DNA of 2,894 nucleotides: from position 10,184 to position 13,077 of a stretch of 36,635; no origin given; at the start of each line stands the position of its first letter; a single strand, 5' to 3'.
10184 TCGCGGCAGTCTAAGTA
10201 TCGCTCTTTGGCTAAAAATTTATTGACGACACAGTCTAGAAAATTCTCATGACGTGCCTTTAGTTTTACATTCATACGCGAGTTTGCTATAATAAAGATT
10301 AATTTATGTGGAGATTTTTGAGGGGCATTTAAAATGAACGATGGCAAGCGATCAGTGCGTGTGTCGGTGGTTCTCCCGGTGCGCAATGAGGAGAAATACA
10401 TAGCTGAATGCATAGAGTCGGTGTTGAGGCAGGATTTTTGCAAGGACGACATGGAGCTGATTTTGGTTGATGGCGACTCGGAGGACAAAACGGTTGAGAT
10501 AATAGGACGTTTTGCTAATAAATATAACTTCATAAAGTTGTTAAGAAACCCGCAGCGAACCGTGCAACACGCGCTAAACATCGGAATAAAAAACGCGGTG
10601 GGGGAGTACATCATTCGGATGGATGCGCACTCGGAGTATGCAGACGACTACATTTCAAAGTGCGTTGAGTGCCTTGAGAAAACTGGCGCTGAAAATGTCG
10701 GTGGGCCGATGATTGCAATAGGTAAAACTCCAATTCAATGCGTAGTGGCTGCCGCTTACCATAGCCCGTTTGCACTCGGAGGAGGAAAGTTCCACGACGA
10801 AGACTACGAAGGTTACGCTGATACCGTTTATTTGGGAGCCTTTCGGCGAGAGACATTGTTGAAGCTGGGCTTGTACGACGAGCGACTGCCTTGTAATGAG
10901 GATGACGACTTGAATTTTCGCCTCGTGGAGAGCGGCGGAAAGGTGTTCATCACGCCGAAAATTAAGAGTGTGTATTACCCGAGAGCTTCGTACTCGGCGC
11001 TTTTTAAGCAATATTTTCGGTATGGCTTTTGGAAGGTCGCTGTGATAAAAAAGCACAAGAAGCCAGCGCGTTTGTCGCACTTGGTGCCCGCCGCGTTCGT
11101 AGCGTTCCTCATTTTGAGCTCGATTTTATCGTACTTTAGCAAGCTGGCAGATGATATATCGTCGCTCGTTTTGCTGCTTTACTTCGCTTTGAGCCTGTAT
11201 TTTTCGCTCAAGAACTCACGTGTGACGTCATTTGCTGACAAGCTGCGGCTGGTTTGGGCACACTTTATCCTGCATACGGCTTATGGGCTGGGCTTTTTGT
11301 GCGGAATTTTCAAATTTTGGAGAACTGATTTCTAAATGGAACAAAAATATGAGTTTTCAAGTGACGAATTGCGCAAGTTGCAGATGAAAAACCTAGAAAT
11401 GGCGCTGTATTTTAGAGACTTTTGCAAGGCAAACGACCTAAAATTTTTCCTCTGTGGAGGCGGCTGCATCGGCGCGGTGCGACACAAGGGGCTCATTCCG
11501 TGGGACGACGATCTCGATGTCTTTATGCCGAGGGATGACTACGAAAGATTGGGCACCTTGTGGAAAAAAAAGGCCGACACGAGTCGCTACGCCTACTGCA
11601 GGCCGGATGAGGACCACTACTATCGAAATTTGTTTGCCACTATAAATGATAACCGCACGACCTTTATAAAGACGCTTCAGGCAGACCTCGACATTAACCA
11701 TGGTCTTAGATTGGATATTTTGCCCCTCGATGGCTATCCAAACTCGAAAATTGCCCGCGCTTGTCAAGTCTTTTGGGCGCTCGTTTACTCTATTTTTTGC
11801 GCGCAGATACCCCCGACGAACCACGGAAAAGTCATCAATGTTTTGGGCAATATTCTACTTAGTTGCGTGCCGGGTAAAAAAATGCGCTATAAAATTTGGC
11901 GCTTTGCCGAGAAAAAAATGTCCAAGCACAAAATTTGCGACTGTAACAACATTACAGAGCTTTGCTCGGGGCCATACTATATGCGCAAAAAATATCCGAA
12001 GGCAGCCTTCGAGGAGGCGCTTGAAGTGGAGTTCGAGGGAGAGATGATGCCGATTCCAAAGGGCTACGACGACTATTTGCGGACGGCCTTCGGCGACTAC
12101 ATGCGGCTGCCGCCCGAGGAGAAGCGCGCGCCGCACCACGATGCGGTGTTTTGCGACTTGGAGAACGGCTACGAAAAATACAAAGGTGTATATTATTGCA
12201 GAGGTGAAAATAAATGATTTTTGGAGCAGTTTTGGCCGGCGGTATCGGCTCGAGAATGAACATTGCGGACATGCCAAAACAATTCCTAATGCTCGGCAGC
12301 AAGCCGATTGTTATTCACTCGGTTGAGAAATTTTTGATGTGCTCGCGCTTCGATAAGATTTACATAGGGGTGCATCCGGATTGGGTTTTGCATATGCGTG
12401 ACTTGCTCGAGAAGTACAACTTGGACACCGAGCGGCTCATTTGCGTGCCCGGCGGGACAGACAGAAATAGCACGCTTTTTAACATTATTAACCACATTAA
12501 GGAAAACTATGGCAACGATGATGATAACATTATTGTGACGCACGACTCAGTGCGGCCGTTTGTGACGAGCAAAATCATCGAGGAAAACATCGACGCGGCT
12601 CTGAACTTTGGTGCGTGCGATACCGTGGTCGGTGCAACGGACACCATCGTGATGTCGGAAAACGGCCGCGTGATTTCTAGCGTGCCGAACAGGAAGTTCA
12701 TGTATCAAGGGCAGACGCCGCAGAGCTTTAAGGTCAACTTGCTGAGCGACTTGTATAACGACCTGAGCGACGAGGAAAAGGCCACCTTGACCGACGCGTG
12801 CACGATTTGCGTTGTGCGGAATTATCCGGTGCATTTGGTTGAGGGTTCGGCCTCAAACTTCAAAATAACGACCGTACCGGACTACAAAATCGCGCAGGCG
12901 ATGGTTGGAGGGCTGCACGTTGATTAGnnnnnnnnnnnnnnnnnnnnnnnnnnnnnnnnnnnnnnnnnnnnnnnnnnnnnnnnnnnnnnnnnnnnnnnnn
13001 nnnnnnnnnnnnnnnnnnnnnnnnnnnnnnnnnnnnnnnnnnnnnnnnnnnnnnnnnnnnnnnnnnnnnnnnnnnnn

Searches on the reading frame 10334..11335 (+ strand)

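Call 63: search_protein_families(library=ncbifam, proteins=[L100:2819-3061:+, L100:3073-3315:+], max_evalue=0.001)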
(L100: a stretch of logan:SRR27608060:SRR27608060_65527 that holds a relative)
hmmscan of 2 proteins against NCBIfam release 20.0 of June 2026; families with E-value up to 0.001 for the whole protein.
L100:2819-3061:+ (80 aa): 1 family
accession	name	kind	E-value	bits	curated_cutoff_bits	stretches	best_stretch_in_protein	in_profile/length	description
TIGR03585.1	PseH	equivalog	3.7e-11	43.4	93.1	1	2-80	7-83/156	UDP-4-amino-4,6-dideoxy-N-acetyl-beta-L-altrosamine N-acetyltransferase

L100:3073-3315:+ (80 aa): 8 families
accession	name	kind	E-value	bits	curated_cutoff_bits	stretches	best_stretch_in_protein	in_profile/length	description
NF011709.0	PRK15130.1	equivalog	4.4e-14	52.7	218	1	2-75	95-168/186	spermidine N1-acetyltransferase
TIGR03585.1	PseH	equivalog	2.9e-11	43.7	93.1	1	4-69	90-155/156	UDP-4-amino-4,6-dideoxy-N-acetyl-beta-L-altrosamine N-acetyltransferase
NF040503.1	resist_ArsN1a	equivalog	1.7e-10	40.8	170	1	1-70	88-156/159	arsinothricin resistance N-acetyltransferase ArsN1 family A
NF007527.0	PRK10140.1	equivalog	1.9e-09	37.6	236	1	12-72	101-161/162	N-acetyltransferase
NF008072.0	PRK10809.1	equivalog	9.1e-06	25.5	190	1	2-77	116-191/194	ribosomal protein S5-alanine N-acetyltransferase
NF000225.3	AAC_6p_Strep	exception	0.00018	21.5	250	1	2-75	79-154/156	aminoglycoside 6'-N-acetyltransferase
NF000431.1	AAC_6p_Ian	exception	0.00029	20.4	400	1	3-70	107-174/190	aminoglycoside N-acetyltransferase AAC(6')-Ian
TIGR01575.1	rimI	equivalog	0.00049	20.3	86.4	1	2-54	68-119/132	ribosomal protein S18-alanine N-acetyltransferase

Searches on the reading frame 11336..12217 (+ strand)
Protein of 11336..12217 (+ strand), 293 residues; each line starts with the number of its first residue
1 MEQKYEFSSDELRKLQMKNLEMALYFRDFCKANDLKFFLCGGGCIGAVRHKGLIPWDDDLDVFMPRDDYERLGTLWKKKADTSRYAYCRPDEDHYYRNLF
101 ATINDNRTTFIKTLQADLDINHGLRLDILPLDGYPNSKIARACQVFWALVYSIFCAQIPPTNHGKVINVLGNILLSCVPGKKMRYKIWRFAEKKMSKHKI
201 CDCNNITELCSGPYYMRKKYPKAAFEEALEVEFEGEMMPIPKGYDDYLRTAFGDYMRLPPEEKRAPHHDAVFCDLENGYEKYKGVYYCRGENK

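Call 63: search_protein_families(library=ncbifam, proteins=[L100:2819-3061:+, L100:3073-3315:+], max_evalue=0.001)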
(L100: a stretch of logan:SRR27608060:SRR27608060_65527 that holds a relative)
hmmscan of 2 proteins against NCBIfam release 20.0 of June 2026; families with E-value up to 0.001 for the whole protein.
L100:2819-3061:+ (80 aa): 1 family
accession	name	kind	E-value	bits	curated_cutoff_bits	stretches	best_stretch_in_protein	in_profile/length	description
TIGR03585.1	PseH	equivalog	3.7e-11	43.4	93.1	1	2-80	7-83/156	UDP-4-amino-4,6-dideoxy-N-acetyl-beta-L-altrosamine N-acetyltransferase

L100:3073-3315:+ (80 aa): 8 families
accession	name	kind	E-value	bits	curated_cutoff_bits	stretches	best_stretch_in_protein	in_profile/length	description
NF011709.0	PRK15130.1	equivalog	4.4e-14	52.7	218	1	2-75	95-168/186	spermidine N1-acetyltransferase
TIGR03585.1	PseH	equivalog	2.9e-11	43.7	93.1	1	4-69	90-155/156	UDP-4-amino-4,6-dideoxy-N-acetyl-beta-L-altrosamine N-acetyltransferase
NF040503.1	resist_ArsN1a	equivalog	1.7e-10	40.8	170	1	1-70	88-156/159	arsinothricin resistance N-acetyltransferase ArsN1 family A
NF007527.0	PRK10140.1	equivalog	1.9e-09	37.6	236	1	12-72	101-161/162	N-acetyltransferase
NF008072.0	PRK10809.1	equivalog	9.1e-06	25.5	190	1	2-77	116-191/194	ribosomal protein S5-alanine N-acetyltransferase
NF000225.3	AAC_6p_Strep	exception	0.00018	21.5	250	1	2-75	79-154/156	aminoglycoside 6'-N-acetyltransferase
NF000431.1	AAC_6p_Ian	exception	0.00029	20.4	400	1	3-70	107-174/190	aminoglycoside N-acetyltransferase AAC(6')-Ian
TIGR01575.1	rimI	equivalog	0.00049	20.3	86.4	1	2-54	68-119/132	ribosomal protein S18-alanine N-acetyltransferase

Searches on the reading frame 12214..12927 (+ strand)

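Call 63: search_protein_families(library=ncbifam, proteins=[L100:2819-3061:+, L100:3073-3315:+], max_evalue=0.001)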
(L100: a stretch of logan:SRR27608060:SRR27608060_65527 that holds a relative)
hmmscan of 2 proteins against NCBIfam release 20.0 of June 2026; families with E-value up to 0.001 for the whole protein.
L100:2819-3061:+ (80 aa): 1 family
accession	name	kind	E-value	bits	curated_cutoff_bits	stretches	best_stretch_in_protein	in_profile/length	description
TIGR03585.1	PseH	equivalog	3.7e-11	43.4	93.1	1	2-80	7-83/156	UDP-4-amino-4,6-dideoxy-N-acetyl-beta-L-altrosamine N-acetyltransferase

L100:3073-3315:+ (80 aa): 8 families
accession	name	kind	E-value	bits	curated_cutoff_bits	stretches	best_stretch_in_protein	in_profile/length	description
NF011709.0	PRK15130.1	equivalog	4.4e-14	52.7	218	1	2-75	95-168/186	spermidine N1-acetyltransferase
TIGR03585.1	PseH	equivalog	2.9e-11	43.7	93.1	1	4-69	90-155/156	UDP-4-amino-4,6-dideoxy-N-acetyl-beta-L-altrosamine N-acetyltransferase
NF040503.1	resist_ArsN1a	equivalog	1.7e-10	40.8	170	1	1-70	88-156/159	arsinothricin resistance N-acetyltransferase ArsN1 family A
NF007527.0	PRK10140.1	equivalog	1.9e-09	37.6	236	1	12-72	101-161/162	N-acetyltransferase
NF008072.0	PRK10809.1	equivalog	9.1e-06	25.5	190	1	2-77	116-191/194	ribosomal protein S5-alanine N-acetyltransferase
NF000225.3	AAC_6p_Strep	exception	0.00018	21.5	250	1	2-75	79-154/156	aminoglycoside 6'-N-acetyltransferase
NF000431.1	AAC_6p_Ian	exception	0.00029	20.4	400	1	3-70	107-174/190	aminoglycoside N-acetyltransferase AAC(6')-Ian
TIGR01575.1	rimI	equivalog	0.00049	20.3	86.4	1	2-54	68-119/132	ribosomal protein S18-alanine N-acetyltransferase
